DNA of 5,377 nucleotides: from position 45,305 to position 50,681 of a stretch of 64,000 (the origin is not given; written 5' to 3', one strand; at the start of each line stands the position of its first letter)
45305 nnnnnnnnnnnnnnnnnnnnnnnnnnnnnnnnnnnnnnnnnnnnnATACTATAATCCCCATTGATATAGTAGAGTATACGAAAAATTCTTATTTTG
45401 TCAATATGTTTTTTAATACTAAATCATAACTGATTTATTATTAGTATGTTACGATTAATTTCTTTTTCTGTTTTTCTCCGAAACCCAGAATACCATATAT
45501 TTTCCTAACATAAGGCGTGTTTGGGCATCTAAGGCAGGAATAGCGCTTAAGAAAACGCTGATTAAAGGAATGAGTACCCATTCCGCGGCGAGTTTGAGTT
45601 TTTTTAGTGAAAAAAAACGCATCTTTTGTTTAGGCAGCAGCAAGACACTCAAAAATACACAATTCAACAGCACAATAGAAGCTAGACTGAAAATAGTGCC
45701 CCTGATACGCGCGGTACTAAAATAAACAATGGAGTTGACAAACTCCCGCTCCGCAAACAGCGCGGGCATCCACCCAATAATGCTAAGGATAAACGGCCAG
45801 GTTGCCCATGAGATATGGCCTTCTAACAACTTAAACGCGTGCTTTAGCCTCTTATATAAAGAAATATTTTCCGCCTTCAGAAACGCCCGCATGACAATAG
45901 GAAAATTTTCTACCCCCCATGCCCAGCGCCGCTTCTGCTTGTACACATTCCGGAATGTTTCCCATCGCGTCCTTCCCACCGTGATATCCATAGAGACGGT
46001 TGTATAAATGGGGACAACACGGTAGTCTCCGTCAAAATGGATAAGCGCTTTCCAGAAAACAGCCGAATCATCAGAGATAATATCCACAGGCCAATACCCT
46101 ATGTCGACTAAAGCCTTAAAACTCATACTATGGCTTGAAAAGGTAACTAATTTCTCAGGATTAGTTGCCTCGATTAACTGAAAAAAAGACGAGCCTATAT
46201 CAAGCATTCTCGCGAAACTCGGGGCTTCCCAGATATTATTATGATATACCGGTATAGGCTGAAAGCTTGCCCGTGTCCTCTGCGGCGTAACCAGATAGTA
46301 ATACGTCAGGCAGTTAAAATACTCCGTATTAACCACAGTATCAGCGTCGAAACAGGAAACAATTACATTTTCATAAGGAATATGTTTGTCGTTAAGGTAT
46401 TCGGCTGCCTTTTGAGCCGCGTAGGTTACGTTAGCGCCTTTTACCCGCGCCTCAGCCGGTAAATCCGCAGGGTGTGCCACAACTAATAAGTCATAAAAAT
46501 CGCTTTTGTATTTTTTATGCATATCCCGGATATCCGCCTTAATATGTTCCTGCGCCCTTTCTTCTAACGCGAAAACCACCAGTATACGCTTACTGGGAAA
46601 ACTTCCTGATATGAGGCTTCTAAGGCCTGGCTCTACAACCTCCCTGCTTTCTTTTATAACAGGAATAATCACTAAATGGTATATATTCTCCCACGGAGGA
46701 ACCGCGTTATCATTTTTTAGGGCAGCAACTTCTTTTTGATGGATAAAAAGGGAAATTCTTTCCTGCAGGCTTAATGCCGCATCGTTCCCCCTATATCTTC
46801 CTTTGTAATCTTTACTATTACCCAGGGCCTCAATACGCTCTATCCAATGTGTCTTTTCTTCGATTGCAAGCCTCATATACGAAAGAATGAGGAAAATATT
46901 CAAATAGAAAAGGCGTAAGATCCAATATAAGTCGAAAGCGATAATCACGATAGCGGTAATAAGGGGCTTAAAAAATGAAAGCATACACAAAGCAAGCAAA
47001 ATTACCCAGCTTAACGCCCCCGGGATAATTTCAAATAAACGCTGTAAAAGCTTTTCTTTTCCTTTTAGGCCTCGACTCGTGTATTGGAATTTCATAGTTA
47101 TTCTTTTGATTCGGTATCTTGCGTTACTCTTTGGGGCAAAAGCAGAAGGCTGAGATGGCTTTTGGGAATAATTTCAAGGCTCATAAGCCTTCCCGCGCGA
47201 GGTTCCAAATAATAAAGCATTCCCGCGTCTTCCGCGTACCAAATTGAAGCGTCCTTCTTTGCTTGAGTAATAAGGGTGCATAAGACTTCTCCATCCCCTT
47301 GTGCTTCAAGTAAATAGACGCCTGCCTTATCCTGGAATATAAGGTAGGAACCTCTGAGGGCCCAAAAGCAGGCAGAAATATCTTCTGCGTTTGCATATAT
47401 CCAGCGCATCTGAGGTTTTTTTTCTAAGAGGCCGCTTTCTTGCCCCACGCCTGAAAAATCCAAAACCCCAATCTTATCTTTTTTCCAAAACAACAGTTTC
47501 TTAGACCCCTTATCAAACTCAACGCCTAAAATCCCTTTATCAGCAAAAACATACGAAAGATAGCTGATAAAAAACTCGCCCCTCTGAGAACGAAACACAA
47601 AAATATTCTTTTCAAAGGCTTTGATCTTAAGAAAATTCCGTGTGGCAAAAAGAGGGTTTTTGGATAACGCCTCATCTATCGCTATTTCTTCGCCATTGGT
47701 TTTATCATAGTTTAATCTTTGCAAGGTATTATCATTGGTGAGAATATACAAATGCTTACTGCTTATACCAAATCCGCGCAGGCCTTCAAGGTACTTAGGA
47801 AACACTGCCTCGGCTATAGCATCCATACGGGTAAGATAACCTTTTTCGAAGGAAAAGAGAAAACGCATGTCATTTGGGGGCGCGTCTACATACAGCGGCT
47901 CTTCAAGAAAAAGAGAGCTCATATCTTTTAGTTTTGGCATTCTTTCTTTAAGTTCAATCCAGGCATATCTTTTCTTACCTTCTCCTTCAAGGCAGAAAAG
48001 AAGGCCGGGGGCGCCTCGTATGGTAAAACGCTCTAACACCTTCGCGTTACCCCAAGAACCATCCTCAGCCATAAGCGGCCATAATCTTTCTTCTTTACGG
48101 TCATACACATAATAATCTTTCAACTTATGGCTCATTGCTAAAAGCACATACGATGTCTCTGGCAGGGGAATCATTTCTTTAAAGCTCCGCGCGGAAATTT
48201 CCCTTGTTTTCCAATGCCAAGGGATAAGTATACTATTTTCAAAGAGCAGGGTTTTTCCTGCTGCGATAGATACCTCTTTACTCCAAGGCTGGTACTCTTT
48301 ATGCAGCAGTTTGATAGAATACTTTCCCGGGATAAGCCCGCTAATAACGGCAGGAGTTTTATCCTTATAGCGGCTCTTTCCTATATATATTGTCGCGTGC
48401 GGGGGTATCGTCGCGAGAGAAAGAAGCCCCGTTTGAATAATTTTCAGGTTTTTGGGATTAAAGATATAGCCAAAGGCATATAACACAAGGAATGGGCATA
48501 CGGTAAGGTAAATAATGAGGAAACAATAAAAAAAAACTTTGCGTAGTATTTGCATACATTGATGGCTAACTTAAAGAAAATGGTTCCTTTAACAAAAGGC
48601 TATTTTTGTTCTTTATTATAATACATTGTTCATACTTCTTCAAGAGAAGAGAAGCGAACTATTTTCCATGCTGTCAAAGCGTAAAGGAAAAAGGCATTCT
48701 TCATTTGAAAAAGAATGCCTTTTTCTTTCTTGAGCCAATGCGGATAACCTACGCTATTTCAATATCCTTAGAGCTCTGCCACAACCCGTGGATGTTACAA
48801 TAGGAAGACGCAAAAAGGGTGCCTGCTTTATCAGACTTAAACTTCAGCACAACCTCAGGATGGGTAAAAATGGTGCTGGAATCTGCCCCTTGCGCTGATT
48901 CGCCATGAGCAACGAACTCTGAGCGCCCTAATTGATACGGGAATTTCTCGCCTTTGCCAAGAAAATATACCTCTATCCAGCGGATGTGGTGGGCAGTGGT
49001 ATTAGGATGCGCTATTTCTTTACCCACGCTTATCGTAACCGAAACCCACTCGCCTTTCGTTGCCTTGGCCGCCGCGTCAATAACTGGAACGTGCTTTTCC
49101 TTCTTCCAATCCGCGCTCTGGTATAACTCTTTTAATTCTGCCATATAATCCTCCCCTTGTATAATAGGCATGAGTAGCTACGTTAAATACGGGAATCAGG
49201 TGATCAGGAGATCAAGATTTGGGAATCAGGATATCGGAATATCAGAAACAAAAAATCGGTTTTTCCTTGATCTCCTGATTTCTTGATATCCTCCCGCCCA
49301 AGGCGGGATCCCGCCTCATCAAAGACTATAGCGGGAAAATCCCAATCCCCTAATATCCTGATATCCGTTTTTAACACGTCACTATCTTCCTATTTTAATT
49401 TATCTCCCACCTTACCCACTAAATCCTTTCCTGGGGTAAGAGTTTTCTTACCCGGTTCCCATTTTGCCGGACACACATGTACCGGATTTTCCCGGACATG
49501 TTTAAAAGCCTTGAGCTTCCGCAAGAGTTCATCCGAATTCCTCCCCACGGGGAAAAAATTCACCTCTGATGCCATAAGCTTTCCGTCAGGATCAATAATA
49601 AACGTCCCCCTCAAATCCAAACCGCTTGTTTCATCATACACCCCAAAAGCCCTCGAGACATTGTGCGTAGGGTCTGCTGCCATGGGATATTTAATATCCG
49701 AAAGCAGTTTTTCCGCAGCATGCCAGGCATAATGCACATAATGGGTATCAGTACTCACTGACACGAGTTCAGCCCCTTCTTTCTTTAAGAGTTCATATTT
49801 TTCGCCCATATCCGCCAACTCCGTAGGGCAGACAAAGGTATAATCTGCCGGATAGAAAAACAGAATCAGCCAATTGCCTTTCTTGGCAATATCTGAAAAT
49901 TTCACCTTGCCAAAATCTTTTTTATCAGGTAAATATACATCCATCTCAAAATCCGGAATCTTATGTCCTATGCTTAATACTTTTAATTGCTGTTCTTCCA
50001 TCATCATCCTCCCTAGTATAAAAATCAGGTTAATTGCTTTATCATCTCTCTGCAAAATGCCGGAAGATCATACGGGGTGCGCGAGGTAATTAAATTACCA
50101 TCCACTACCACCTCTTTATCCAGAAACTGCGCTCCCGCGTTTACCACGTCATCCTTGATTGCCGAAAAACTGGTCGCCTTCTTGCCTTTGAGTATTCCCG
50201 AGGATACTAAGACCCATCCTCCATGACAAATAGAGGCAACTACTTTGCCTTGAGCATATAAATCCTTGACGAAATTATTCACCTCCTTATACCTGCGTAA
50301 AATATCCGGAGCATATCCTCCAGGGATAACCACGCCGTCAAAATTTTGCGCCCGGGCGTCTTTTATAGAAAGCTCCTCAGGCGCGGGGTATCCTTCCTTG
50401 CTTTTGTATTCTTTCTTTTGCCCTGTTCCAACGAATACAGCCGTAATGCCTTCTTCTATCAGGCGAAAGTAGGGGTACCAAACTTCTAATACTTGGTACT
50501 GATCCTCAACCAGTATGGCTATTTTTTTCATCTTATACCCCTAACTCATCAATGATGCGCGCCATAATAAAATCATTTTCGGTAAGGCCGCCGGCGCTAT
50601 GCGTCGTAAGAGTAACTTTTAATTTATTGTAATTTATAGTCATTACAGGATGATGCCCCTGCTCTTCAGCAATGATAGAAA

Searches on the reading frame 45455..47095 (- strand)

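Call 47: search_protein_families(library=pfam, proteins=[window:45455-47095:-], max_evalue=0.00001)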
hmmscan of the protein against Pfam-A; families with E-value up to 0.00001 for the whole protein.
window:45455-47095:- (546 aa): 1 family
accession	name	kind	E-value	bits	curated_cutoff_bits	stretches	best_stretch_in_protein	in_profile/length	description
PF13632.12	Glyco_trans_2_3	-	4.4e-08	33.6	27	1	246-445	2-182/198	Glycosyl transferase family group 2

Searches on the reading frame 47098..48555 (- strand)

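Call 47: search_protein_families(library=pfam, proteins=[window:47098-48555:-], max_evalue=0.00001)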
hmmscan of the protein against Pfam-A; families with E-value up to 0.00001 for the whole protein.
window:47098-48555:- (485 aa): 1 family
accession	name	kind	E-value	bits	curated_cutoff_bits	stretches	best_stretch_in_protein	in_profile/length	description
PF08308.17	PEGA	-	1.5e-08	34.9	20.8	1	43-104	2-62/71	PEGA domain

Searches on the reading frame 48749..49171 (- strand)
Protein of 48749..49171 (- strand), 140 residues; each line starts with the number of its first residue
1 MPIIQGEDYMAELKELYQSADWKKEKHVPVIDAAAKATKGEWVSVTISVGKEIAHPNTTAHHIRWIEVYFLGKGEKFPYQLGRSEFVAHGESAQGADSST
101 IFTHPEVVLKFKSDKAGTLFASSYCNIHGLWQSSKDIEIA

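Call 3: search_protein_families(library=pfam, proteins=[window:48749-49171:-], max_evalue=0.01)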
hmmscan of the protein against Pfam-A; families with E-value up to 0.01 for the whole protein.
window:48749-49171:- (140 aa): 1 family
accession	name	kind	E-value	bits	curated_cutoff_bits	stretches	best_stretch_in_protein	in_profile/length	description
PF01880.24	Desulfoferrodox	-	1.1e-32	112.9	22.2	1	20-133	2-97/98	Desulfoferrodoxin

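Call 56: search_protein_families(library=ncbifam, proteins=[window:48749-49171:-], max_evalue=0.001)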
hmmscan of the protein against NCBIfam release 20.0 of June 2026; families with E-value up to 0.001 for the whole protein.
window:48749-49171:- (140 aa): 2 families
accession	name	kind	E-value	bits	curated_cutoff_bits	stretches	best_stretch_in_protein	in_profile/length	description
TIGR00332.1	neela_ferrous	domain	1.1e-31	109.4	61.9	1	18-138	1-105/107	desulfoferrodoxin ferrous iron-binding domain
TIGR00320.1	dfx_rbo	equivalog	6.7e-12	45.7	146.9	1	18-133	40-124/125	desulfoferrodoxin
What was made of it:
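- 48749..49171 (-): Superoxide reductase-type protein (desulfoferrodoxin ferrous-iron domain), last gene of the cluster. calls 3, 56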

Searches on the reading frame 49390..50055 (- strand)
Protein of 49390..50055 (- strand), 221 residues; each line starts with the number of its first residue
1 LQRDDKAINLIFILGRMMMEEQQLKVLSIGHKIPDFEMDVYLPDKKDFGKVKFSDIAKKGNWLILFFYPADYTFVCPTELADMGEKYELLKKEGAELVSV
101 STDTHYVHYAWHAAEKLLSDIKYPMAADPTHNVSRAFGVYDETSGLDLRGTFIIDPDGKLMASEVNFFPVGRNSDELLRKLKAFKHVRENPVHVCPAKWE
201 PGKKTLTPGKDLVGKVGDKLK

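Call 3: search_protein_families(library=pfam, proteins=[window:49390-50055:-], max_evalue=0.01)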
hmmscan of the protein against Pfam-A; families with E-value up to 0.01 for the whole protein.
window:49390-50055:- (221 aa): 4 families
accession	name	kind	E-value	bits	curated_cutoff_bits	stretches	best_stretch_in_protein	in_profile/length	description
PF00578.27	AhpC-TSA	-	9.4e-38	129.4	26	1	29-161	1-122/124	AhpC/TSA family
PF08534.16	Redoxin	-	2e-15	57.3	26.6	1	30-171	3-139/148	Redoxin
PF10417.14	1-cysPrx_C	-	3.5e-07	30.5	21.1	1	183-209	1-27/41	C-terminal domain of 1-Cys peroxiredoxin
PF22434.1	PilW_C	-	0.0055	17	27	0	79-121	53-95/128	PilW, C-terminal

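Call 56: search_protein_families(library=ncbifam, proteins=[window:49390-50055:-], max_evalue=0.001)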
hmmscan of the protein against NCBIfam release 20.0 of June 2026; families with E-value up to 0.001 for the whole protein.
window:49390-50055:- (221 aa): 10 families
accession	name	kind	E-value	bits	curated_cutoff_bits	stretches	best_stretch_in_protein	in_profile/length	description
TIGR03137.1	AhpC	equivalog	1e-65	221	272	1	29-216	4-187/187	alkyl hydroperoxide reductase subunit C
NF040737.1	peroxi_PrxU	equivalog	1.3e-61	208.3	270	1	18-219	27-228/233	thioredoxin-dependent peroxiredoxin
NF011576.0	PRK15000.1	subfamily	6.4e-37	127.2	301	1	30-215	5-191/200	peroxiredoxin C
NF009669.0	PRK13190.1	equivalog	1.8e-34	118.8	261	1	29-210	5-179/203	putative peroxiredoxin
NF009668.0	PRK13189.1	equivalog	1.7e-32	112.5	211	1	20-204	3-186/224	peroxiredoxin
NF009670.0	PRK13191.1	equivalog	4.5e-27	95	374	1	25-200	5-175/215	putative peroxiredoxin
NF010122.0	PRK13599.1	equivalog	3.2e-19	69.2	456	1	51-200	24-175/220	peroxiredoxin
NF053650.1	PerredPrxQDein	equivalog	1.2e-10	41.6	260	1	57-166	18-128/148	thioredoxin-dependent peroxiredoxin PrxQ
NF002854.0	PRK03147.1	subfamily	1.4e-09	38.1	170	1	16-162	27-154/176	thiol-disulfide oxidoreductase ResA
NF006960.0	PRK09437.1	equivalog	1.8e-08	34.5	140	1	25-160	2-132/156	thioredoxin-dependent thiol peroxidase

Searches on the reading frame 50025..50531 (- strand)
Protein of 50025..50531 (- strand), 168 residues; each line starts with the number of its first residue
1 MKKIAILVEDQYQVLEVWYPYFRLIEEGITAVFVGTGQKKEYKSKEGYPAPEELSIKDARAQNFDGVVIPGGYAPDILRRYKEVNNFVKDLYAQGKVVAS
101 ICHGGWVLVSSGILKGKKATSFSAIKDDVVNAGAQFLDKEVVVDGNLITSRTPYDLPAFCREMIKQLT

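Call 3: search_protein_families(library=pfam, proteins=[window:50025-50531:-], max_evalue=0.01)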
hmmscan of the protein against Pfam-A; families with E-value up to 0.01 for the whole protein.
window:50025-50531:- (168 aa): 3 families
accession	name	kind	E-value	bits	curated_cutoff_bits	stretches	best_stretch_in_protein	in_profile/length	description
PF01965.30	DJ-1_PfpI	-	6.2e-51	172.9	26.6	1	2-166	1-165/165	DJ-1/PfpI family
PF18011.7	Catalase_C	-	0.0011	19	24.6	1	56-114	49-116/150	C-terminal domain found in long catalases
PF17124.11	ThiJ_like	-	0.004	17.4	30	0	44-111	65-141/186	ThiJ/PfpI family-like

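Call 56: search_protein_families(library=ncbifam, proteins=[window:50025-50531:-], max_evalue=0.001)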
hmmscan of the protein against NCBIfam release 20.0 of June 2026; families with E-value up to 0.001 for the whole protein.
window:50025-50531:- (168 aa): 7 families
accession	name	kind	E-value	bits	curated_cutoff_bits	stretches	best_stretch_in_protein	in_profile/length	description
TIGR01382.1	PfpI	subfamily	5.4e-48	162.7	139.05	1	3-167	1-168/169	DJ-1/PfpI/YhbO family deglycase/protease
NF040823.1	deglyc_PfpI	equivalog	9.2e-46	155.7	330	1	3-167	2-165/166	deglycase PfpI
TIGR01383.1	not_thiJ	equivalog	2.8e-19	69.5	131.25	1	29-167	29-168/180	DJ-1 family glyoxalase III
NF008605.0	PRK11574.1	equivalog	1.5e-08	34.6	252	1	60-164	63-169/196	protein deglycase YajL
TIGR01737.1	FGAM_synth_I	equivalog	7.6e-07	28.7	177.8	1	52-140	29-113/228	phosphoribosylformylglycinamidine synthase I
NF002957.0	PRK03619.1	equivalog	1.1e-05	24.9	212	1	51-117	29-101/222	phosphoribosylformylglycinamidine synthase subunit PurQ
NF006902.0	PRK09393.1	equivalog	4.4e-05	22.8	425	1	63-122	76-134/327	transcriptional regulator FtrA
